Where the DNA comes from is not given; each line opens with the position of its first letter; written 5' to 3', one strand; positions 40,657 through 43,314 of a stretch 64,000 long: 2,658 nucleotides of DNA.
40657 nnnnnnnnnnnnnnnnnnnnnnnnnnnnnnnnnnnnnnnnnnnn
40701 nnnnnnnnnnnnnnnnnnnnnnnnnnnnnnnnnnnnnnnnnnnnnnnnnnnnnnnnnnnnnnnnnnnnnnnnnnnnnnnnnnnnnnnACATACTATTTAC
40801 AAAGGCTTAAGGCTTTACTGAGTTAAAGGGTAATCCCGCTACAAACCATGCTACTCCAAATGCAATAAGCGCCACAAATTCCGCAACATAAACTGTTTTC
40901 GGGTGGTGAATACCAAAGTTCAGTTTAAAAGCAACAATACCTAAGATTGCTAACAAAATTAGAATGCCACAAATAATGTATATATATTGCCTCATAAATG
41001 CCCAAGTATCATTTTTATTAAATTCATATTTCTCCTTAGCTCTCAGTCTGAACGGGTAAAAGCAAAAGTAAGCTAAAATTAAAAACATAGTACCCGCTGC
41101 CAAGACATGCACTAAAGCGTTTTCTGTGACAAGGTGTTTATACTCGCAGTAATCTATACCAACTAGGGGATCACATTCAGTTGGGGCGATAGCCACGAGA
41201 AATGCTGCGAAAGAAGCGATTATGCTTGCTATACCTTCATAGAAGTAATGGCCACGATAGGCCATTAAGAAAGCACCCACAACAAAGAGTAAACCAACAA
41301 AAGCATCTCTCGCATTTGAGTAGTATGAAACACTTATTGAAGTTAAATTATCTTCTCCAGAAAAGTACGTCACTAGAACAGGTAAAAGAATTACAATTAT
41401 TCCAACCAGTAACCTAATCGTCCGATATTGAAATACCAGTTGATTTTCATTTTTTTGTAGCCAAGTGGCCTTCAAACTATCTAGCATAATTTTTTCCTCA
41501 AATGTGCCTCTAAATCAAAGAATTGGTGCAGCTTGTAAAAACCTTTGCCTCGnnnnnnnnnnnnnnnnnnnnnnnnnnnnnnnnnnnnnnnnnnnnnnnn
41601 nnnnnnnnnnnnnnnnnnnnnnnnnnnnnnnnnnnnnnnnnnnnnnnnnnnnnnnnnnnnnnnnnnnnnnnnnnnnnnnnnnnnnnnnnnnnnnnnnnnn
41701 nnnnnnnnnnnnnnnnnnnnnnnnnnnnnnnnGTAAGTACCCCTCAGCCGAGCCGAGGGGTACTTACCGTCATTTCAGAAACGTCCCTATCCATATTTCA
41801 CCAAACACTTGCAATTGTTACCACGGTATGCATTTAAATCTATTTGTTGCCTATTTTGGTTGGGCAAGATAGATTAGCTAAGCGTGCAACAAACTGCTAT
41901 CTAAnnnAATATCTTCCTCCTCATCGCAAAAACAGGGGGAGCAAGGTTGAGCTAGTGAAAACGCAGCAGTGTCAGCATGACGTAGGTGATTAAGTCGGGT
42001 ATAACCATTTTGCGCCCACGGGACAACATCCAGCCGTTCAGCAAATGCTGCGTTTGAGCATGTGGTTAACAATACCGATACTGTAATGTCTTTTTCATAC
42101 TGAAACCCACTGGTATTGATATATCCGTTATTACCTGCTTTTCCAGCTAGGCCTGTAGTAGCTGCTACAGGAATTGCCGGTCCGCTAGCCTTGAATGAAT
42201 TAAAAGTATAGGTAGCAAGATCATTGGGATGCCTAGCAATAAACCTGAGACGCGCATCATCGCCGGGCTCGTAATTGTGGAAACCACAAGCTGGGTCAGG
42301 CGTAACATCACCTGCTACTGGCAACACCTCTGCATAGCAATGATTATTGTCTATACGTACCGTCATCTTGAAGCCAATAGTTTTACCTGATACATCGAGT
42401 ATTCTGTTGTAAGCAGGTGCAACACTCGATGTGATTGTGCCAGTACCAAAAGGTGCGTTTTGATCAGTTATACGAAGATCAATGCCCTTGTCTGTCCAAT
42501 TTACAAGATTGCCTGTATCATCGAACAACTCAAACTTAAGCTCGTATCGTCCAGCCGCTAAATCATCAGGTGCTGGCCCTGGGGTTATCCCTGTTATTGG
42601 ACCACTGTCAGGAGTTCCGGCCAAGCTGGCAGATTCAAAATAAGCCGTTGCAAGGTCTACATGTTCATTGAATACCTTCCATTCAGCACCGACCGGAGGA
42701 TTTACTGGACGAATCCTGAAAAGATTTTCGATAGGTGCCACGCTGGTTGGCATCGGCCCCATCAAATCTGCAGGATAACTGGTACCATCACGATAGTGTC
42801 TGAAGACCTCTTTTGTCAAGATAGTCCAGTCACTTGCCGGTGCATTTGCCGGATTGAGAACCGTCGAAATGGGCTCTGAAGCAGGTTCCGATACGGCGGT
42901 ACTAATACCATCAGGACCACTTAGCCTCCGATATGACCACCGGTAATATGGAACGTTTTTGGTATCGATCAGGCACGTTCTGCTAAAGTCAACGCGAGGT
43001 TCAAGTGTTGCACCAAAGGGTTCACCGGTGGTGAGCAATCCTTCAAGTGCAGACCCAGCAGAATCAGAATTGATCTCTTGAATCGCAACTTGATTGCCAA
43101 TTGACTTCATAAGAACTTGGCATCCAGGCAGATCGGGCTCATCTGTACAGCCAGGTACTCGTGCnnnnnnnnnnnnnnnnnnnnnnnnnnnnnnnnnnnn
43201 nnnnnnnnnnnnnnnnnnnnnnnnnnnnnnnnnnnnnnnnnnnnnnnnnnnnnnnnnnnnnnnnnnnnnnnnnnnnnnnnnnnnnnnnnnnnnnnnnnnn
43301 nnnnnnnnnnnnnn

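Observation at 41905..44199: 764-aa Cys/Trp-rich protein with a split prealbumin-like signature and no export signal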

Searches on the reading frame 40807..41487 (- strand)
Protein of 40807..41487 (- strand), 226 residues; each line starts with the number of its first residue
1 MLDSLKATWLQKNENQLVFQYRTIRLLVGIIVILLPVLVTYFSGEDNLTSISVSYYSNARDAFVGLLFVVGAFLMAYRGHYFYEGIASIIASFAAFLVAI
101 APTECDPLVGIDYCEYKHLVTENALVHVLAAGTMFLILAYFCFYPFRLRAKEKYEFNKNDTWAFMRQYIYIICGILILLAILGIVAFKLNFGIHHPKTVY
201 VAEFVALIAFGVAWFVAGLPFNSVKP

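Call 3: search_protein_families(library=pfam, proteins=[window:40807-41487:-], max_evalue=1)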
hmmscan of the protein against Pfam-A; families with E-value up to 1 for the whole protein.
window:40807-41487:- (226 aa): 6 families
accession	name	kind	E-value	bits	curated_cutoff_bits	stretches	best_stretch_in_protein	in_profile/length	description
PF01569.27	PAP2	-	0.16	12.2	27.2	1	127-217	55-122/130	PAP2 superfamily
PF16491.10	Peptidase_M48_N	-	0.23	11.7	27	1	64-109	132-177/179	CAAX prenyl protease N-terminal, five membrane helices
PF14015.11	DUF4231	-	0.38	11.7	24.7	0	8-76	4-60/103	Protein of unknown function (DUF4231)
PF19613.4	DUF6118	-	0.4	10.5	27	0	17-53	147-183/245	Family of unknown function (DUF6118)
PF00810.23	ER_lumen_recept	-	0.51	11.6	25.6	0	130-179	35-81/143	ER lumen protein retaining receptor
PF23488.1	YKL065W-A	-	0.6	10.6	27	1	22-56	33-67/73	YKL065W-A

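Call 6: search_protein_families(library=ncbifam, proteins=[window:40807-41487:-], max_evalue=1)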
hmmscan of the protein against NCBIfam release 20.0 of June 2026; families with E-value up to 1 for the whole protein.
window:40807-41487:- (226 aa): 2 families
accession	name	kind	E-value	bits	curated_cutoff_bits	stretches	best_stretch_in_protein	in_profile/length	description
NF004927.0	PRK06286.1-2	equivalog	0.023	15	138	1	164-188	5-29/87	putative monovalent cation/H+ antiporter subunit G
NF033218.1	anchor_AmaP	equivalog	0.17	11.6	55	1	132-186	20-67/166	alkaline shock response membrane anchor protein AmaP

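Call 7: search_protein_families(library=padloc, proteins=[window:40807-41487:-], max_evalue=1)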
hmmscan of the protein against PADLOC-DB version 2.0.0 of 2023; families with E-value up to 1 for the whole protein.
window:40807-41487:- (226 aa): 0 families

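Call 37: search_protein_families(library=phrogs, proteins=[window:40807-41487:-], max_evalue=0.1)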
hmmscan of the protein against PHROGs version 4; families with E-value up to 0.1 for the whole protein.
window:40807-41487:- (226 aa): 1 family
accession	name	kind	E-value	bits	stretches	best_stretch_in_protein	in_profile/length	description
phrog_9418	-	unknown function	0.098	14.1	1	22-103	2-85/120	-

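Call 86: find_homologous_proteins(query=window:40807-41487:-, max_evalue=0.001)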
Query window:40807-41487:- (226 aa): 39 proteins with E <= 0.001 among 2171 candidates.
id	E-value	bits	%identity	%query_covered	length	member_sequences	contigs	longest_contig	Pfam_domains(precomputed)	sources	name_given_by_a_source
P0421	2.9e-144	496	100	100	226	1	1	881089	-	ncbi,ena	-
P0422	4.0e-48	182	51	96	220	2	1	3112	-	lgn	-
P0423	4.4e-42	162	53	77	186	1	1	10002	-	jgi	-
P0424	1.4e-36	144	44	96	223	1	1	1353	PF04987.20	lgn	-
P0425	4.1e-36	143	43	89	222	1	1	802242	PF06197.20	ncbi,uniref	ncbi:DUF998 domain-containing protein [Aliiglaciecola litoralis]|uniref:DUF998 domain-containing pro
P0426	1.0e-35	141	44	94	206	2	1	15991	-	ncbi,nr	ncbi:MAG: hypothetical protein JKZ00_02125 [Flavobacteriaceae bacterium]|nr:hypothetical protein [Fl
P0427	2.6e-35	140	45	91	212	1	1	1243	PF06197.20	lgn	-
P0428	3.4e-35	140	44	89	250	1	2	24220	PF23396.2,PF06197.20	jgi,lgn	jgi:protein-S-isoprenylcysteine O-methyltransferase Ste14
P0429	2.1e-33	134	43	91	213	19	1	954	-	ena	-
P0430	3.4e-33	133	44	89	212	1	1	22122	-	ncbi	-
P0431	4.9e-33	133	40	94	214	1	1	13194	-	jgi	jgi:uncharacterized membrane protein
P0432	2.6e-32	130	41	94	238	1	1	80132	-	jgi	jgi:Na+/H+ antiporter NhaD/arsenite permease-like protein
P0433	1.1e-29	122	39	94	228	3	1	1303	PF06197.20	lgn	-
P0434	1.2e-26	112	39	92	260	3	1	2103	-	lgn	-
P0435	2.0e-26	111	36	92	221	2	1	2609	-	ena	-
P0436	5.3e-24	103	38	93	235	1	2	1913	PF06197.20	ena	-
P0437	4.5e-23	100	39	88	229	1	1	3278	PF06197.20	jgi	jgi:hypothetical protein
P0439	1.8e-17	82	32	92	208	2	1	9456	PF23396.2,PF06197.20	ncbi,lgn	-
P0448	5.1e-10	57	27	92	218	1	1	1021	PF06197.20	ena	-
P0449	1.8e-9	56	27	92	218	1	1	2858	PF06197.20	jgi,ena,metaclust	metaclust:\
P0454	2.1e-8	52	31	90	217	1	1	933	PF23396.2,PF06197.20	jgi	-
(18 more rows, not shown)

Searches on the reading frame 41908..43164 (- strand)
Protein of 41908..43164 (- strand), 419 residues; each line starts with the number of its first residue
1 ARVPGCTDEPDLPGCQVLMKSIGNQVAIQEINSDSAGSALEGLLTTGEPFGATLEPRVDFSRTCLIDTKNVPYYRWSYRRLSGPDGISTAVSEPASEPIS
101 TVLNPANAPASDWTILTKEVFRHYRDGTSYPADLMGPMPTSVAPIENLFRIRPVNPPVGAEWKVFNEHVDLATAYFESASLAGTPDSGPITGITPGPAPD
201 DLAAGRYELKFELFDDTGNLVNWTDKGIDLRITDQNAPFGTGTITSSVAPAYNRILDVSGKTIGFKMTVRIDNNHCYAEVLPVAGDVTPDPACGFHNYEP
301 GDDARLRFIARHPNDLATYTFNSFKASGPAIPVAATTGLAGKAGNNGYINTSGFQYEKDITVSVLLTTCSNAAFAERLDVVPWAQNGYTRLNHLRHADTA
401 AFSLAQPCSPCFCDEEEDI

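Call 66: predict_structure(alignment_id=A3)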
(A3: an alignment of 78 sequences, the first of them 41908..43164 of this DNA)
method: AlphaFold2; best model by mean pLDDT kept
length: 419 residues; sequences in the alignment: 78
mean_pLDDT: 91.7   pTM: 0.88
mean pLDDT of the five models: 91.7, 91.6, 91.0, 90.8, 90.5
residues with pLDDT >= 90: 364; 70-90: 19; 50-70: 12; < 50: 24
segments of 3 or more residues with pLDDT < 50: 1-7, 93-105, 107-110
pLDDT, mean of each block of 10 residues (from residue 1): 54 97 97 97 98 98 98 97 90 38 45 91 95 96 95 95 92 97 94 93 97 98 98 95 92 96 98 98 97 94 98 97 97 98 96 96 97 98 98 98 91 66
secondary structure, 60 per line:
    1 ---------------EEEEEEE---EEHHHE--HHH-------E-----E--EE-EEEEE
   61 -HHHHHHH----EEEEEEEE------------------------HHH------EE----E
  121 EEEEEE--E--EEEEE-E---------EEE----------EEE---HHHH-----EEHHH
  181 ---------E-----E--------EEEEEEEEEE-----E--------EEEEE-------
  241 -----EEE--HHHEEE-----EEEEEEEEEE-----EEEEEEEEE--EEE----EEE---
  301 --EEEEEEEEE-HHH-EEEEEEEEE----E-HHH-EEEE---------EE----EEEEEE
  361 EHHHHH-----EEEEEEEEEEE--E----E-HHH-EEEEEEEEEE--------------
elements in order: E16-22 E56-60 H62-68 E73-80 E120-126 E132-136 E148-150 E161-163 H167-170 E205-214 E229-233 E246-248 E254-256 E262-271 E277-285 E288-290 E295-297 E303-311 E317-325 E336-339 E355-361 H362-366 E372-382 E396-405

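Call 70: fold_search(model_id=the predicted structure, library=pdb)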
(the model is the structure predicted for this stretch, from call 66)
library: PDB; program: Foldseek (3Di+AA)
matches with E <= 10: 1544; with E <= 0.001: 0
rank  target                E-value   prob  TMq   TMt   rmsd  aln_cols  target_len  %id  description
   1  7ptp_A                1.2e-03  0.63  0.20  0.13  22.5       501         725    9  In-situ structure of pentameric S-layer protein (released 2021-12-15)
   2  9i1y_B                1.5e-03  0.82  0.16  0.24  17.4       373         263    8  WxLIP from Enterococcus faecium (released 2026-01-28)
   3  4num_A                7.8e-03  0.44  0.14  0.23  13.1       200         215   12  Crystal structure of mouse N-cadherin EC1-2 A78SI92M (released 2014-09-24)
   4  1xq4_C                8.2e-03  0.91  0.16  0.39   7.9       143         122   10  Crystal Structure of the Putative ApaA Protein from Bordetella pertussis, Northeast Structural Genomics Target BeR40 (released 2004-11-09)
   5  4nup_A                9.7e-03  0.54  0.16  0.27  13.1       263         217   11  Crystal structure of mouse N-cadherin EC1-2 with AA insertion between residues 2 and 3 (released 2014-09-24)
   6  1imh_C                1.0e-02  0.60  0.25  0.34  16.6       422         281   11  TonEBP/DNA COMPLEX (released 2002-02-01)
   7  4nuq                  1.0e-02  0.54  0.20  0.31  12.1       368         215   11  Crystal structure of mouse N-cadherin EC1-2 W2F (released 2014-09-24)
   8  6f7t_A                1.0e-02  0.30  0.16  0.25  16.4       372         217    9  Crystal Structure of an Fab fragment in complex with a peptide from Bacillus subtilis RNase Y (released 2018-10-31)
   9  7p4l_C                1.1e-02  0.51  0.15  0.14  12.2       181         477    8  Crystal structure of the trimeric ectodomain of archaeal Fusexin1 (Fsx1) (released 2022-07-13)
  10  8uh2_A                1.1e-02  0.25  0.19  0.13  25.3       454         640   10  Complex of C3b with the inhibitor albicin (released 2024-05-08)
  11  4igb_B                1.3e-02  0.16  0.15  0.14  21.3       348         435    9  Crystal structure of the N-terminal domain of the Streptococcus gordonii adhesin Sgo0707 (released 2013-06-05)
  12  7w7l_B                1.5e-02  0.35  0.21  0.27  16.7       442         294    8  Structure of NF-kB p52 homodimer bound to 13-mer A/T-centric P-Selectin kB DNA fragment (released 2022-01-26)
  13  9qk2_F                1.5e-02  0.23  0.19  0.13  24.5       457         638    9  Structure of the Complement classical and lectin pathway C3 convertase in complex with substrate C3 (released 2025-12-24)
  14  8k35_A                1.7e-02  0.15  0.18  0.11  42.9       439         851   10  Structure of the bacteriophage lambda tail tip complex (released 2023-11-15)
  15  6oil                  1.8e-02  0.96  0.19  0.43   5.9       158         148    6  Crystal structure of human VISTA extracellular domain (released 2019-09-11)
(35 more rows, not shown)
